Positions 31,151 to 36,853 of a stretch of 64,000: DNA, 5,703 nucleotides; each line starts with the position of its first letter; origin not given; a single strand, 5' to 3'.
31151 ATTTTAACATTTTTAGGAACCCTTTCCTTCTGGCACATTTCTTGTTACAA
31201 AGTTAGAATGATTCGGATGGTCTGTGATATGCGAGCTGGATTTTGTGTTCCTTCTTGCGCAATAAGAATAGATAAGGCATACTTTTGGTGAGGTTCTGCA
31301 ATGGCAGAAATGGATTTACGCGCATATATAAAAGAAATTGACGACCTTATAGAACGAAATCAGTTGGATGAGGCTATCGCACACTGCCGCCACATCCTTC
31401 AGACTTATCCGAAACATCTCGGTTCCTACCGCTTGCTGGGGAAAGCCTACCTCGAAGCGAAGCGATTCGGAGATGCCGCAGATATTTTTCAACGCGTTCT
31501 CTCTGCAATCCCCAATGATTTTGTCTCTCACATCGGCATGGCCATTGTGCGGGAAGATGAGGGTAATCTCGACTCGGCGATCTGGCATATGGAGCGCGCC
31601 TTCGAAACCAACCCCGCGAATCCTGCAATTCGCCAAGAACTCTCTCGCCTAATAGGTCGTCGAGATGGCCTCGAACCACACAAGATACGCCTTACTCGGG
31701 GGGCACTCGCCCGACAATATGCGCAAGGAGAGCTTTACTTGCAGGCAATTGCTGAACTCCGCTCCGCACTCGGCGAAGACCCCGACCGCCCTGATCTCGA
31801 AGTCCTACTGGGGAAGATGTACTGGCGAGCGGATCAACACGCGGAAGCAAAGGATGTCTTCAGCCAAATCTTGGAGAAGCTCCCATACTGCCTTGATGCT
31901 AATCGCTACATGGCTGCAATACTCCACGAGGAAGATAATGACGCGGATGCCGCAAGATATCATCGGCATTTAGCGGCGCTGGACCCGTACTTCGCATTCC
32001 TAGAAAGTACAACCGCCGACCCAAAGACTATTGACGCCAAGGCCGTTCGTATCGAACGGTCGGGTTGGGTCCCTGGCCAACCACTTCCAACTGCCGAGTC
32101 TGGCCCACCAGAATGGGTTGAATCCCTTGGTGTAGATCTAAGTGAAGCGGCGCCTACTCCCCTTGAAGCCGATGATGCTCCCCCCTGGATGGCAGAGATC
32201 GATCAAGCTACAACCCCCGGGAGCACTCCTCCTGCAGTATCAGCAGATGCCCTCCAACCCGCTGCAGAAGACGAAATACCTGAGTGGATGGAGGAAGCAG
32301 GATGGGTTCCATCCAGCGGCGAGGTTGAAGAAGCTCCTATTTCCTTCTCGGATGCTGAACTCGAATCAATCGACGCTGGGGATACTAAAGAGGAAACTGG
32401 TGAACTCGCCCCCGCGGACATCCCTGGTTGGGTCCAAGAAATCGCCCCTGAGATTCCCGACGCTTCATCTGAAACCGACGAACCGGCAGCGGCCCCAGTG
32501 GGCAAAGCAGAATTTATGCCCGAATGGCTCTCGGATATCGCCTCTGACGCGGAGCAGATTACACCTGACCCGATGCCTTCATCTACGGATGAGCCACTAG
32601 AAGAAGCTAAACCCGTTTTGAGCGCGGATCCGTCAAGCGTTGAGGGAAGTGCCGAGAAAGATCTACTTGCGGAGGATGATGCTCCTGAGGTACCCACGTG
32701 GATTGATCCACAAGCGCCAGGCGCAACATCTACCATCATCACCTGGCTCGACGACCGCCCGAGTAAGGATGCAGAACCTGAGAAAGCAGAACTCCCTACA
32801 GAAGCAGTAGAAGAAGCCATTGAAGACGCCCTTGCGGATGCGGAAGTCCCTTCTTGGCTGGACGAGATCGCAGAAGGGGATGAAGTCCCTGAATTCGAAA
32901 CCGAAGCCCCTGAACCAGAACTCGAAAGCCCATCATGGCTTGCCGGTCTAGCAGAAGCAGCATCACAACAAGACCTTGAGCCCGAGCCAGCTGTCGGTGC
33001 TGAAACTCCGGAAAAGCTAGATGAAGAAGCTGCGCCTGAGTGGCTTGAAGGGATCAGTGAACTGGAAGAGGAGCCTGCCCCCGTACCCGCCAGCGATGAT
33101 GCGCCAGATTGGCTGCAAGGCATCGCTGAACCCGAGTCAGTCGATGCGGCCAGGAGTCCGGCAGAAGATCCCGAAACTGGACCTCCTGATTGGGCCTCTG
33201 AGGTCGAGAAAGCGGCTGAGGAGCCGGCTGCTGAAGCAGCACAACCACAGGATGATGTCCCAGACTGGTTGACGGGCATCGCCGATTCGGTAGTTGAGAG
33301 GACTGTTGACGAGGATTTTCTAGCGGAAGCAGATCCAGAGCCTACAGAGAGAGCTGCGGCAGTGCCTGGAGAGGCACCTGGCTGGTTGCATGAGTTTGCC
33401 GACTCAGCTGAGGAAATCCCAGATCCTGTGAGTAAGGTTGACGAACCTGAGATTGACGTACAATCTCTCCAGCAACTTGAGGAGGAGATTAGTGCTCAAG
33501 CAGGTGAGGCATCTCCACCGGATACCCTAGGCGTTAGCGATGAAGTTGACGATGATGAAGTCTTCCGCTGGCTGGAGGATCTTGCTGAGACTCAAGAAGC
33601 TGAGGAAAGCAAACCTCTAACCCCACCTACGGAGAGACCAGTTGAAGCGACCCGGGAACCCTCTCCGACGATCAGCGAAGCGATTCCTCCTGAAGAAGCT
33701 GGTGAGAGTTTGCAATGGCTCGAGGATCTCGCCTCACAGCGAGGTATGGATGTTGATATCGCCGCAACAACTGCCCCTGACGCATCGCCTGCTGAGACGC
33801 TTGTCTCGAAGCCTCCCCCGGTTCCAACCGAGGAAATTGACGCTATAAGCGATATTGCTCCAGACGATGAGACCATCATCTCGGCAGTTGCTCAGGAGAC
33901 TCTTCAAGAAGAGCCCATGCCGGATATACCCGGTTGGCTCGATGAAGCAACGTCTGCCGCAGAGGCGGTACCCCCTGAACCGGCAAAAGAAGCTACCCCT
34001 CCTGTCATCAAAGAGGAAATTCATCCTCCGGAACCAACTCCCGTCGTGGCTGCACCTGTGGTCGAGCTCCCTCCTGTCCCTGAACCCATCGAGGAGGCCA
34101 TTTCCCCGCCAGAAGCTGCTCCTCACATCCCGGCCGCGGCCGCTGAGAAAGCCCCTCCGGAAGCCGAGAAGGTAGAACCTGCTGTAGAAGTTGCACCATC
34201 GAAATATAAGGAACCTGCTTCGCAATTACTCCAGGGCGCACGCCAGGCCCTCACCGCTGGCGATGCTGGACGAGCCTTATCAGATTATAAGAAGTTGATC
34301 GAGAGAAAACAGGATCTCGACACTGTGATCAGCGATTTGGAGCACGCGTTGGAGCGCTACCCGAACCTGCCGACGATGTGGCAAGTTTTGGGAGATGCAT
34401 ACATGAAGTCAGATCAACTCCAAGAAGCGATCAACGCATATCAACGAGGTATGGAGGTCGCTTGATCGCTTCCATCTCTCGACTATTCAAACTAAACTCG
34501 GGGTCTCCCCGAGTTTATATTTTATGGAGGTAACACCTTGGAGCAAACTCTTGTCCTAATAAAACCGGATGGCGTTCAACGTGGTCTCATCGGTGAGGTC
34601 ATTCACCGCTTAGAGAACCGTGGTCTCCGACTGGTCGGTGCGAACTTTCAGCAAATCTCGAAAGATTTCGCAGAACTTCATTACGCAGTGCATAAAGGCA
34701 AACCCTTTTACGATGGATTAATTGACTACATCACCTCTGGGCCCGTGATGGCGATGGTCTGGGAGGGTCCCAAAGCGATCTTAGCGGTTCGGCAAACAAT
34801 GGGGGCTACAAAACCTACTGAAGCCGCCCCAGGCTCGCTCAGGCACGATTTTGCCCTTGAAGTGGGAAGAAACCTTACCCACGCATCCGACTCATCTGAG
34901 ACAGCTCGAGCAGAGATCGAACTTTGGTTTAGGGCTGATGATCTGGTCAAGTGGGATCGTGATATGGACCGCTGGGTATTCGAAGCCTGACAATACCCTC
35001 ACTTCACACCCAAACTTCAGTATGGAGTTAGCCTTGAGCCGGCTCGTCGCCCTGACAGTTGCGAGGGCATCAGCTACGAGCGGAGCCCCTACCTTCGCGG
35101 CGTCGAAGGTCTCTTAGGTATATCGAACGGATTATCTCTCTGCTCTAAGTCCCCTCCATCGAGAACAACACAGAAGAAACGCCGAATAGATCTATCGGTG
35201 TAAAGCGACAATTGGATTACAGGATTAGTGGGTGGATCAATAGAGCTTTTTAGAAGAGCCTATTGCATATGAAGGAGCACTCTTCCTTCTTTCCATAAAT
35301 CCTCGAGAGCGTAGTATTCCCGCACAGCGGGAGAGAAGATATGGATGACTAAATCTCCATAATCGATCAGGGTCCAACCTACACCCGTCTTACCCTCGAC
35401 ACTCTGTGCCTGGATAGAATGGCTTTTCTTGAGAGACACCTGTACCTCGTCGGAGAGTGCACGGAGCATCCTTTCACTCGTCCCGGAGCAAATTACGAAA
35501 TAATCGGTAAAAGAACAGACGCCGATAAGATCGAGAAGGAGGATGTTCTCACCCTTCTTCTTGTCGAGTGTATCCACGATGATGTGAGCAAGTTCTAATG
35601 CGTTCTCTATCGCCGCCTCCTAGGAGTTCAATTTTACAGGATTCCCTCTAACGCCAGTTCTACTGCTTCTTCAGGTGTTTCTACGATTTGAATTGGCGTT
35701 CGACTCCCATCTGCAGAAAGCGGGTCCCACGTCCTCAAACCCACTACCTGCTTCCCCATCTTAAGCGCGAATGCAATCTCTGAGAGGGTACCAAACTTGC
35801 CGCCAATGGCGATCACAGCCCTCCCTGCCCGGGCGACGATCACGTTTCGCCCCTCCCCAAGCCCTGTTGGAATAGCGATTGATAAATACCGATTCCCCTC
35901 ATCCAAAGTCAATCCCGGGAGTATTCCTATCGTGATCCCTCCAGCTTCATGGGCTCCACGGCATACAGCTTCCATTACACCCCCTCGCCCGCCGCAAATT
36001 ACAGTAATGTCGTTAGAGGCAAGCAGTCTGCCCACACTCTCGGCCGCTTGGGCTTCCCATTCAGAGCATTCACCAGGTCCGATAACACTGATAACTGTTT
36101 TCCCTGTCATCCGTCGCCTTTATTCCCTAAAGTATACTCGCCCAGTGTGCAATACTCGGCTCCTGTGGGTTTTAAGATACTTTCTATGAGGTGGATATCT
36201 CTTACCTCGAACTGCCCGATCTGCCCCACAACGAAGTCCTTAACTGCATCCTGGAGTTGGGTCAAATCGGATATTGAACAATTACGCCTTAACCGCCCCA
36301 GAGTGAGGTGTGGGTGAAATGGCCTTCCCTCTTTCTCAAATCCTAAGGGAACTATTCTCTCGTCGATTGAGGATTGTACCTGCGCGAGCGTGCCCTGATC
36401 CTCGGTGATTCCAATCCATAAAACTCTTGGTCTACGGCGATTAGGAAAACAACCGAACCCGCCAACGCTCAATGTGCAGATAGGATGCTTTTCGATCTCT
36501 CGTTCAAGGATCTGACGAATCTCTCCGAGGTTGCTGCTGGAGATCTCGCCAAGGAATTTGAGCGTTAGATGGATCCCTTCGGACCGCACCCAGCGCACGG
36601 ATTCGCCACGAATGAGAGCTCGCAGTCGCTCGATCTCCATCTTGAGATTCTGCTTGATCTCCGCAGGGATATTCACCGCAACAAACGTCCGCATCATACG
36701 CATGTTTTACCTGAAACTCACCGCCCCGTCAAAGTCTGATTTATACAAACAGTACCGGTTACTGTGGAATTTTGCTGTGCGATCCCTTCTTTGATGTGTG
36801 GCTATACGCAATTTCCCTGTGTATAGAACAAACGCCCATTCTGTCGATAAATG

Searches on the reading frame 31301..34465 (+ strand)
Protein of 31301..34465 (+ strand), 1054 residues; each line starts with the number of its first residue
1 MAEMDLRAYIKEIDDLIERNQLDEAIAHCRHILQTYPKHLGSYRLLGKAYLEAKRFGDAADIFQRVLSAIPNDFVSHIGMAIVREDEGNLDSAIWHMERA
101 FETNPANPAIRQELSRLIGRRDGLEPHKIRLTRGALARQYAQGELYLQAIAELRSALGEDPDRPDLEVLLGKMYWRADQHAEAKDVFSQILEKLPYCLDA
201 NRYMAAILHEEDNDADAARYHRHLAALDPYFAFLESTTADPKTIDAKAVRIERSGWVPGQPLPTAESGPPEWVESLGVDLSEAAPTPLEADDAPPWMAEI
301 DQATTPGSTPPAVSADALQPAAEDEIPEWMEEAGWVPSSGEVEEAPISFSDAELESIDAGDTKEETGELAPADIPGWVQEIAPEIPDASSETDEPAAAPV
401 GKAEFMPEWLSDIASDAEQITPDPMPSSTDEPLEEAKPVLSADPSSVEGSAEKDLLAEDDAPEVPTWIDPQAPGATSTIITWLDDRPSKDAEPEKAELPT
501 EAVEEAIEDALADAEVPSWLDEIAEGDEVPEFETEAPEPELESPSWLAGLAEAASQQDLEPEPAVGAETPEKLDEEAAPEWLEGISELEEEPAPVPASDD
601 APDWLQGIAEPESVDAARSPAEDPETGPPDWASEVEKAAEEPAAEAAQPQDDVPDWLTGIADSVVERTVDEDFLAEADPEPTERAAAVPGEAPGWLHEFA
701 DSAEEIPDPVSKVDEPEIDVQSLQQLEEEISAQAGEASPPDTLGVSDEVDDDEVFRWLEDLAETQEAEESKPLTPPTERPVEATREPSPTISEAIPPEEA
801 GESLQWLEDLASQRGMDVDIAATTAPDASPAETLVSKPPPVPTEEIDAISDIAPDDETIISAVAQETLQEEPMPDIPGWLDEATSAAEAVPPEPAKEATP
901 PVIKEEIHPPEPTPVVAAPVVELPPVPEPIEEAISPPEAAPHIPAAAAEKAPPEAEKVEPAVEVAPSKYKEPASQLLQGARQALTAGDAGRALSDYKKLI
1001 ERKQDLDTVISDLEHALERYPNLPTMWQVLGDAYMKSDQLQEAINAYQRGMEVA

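Call 64: search_protein_families(library=pfam, proteins=[window:31301-34465:+], max_evalue=0.001)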
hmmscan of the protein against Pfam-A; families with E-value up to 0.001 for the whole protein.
window:31301-34465:+ (1054 aa): 17 families
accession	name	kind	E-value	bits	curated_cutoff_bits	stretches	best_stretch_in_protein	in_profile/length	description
PF14559.12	TPR_19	-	1.8e-24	86.3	25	2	16-73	1-58/68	Tetratricopeptide repeat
PF13428.12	TPR_14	-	9.1e-18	63.4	23.5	0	79-117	6-44/44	Tetratricopeptide repeat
PF07719.23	TPR_2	-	1.3e-12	47.2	27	0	1027-1052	4-29/34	Tetratricopeptide repeat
PF13432.12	TPR_16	-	7.9e-11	42.6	32.7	1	12-73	3-64/65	Tetratricopeptide repeat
PF00515.34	TPR_1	-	1.5e-10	40.9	27.8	0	1028-1052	5-29/34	Tetratricopeptide repeat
PF13181.12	TPR_8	-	5.4e-10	39.1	25.7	0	1026-1052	3-29/34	Tetratricopeptide repeat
PF13424.12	TPR_12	-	6.6e-10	39.5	30.1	1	18-68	15-73/77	Tetratricopeptide repeat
PF23914.1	TPR_CcmH_CycH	-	1.6e-09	38.2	42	0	1003-1052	29-78/158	Cytochrome c-type biogenesis protein H TPR domain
PF24575.1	TPR_Slam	-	3.4e-07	31.1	35.2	0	134-187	51-104/104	Surface lipoprotein assembly modifier, N-terminal TPR repeats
PF13431.12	TPR_17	-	9.1e-07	29.1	24.4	0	1014-1044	3-33/34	Tetratricopeptide repeat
PF13414.12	TPR_11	-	1.6e-05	24.9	26.8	0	1031-1049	1-19/42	TPR repeat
PF23240.1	HAT_PRP39_N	-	6.6e-05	23.5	27.7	0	999-1052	23-76/168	PRP39 N-terminal HAT repeat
PF03704.23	BTAD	-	8e-05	23.5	22.1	0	1002-1053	74-125/146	Bacterial transcriptional activator domain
PF13371.12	TPR_9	-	0.00012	22.4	35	0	17-72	6-61/73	Tetratricopeptide repeat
PF20225.4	DUF6584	-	0.00014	22.4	27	0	4-56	1-53/171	Family of unknown function (DUF6584)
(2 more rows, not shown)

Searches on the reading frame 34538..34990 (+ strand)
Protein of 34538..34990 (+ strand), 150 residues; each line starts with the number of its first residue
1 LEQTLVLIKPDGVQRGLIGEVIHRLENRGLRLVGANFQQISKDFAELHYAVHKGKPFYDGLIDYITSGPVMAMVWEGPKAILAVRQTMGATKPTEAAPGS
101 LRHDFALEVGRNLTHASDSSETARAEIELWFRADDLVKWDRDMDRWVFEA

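Call 64: search_protein_families(library=pfam, proteins=[window:34538-34990:+], max_evalue=0.001)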
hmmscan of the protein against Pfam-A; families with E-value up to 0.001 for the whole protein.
window:34538-34990:+ (150 aa): 1 family
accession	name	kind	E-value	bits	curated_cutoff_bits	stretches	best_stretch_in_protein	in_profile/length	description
PF00334.24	NDK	-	2.3e-53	180.1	27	1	2-135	1-134/135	Nucleoside diphosphate kinase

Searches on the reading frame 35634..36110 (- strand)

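Call 64: search_protein_families(library=pfam, proteins=[window:35634-36110:-], max_evalue=0.001)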
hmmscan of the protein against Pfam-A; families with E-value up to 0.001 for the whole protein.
window:35634-36110:- (158 aa): 3 families
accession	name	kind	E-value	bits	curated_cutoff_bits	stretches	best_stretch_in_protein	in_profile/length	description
PF18306.6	LDcluster4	-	2e-45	154.5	26.3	1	4-149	1-150/151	SLOG cluster4 family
PF02481.21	DNA_processg_A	-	1.7e-07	31.1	29.6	1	5-65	45-105/212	DNA recombination-mediator protein A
PF03641.19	Lysine_decarbox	-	1.5e-05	25.6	27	1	46-117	1-74/131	Possible lysine decarboxylase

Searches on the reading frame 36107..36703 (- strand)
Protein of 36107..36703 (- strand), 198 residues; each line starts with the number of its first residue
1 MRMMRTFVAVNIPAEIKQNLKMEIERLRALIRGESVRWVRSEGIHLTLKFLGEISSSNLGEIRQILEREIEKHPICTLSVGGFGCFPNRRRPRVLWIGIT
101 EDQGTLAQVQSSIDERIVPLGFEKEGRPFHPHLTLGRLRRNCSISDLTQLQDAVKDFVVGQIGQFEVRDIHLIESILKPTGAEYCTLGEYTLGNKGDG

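Call 64: search_protein_families(library=pfam, proteins=[window:36107-36703:-], max_evalue=0.001)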
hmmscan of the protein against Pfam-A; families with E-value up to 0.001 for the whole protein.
window:36107-36703:- (198 aa): 2 families
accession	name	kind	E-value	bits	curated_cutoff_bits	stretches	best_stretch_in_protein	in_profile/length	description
PF02834.22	LigT_PEase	-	2.2e-27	95.5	23.3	2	12-96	3-87/87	LigT like Phosphoesterase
PF13563.12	2_5_RNA_ligase2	-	3.7e-15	56.7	27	1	20-174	5-147/152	2'-5' RNA ligase superfamily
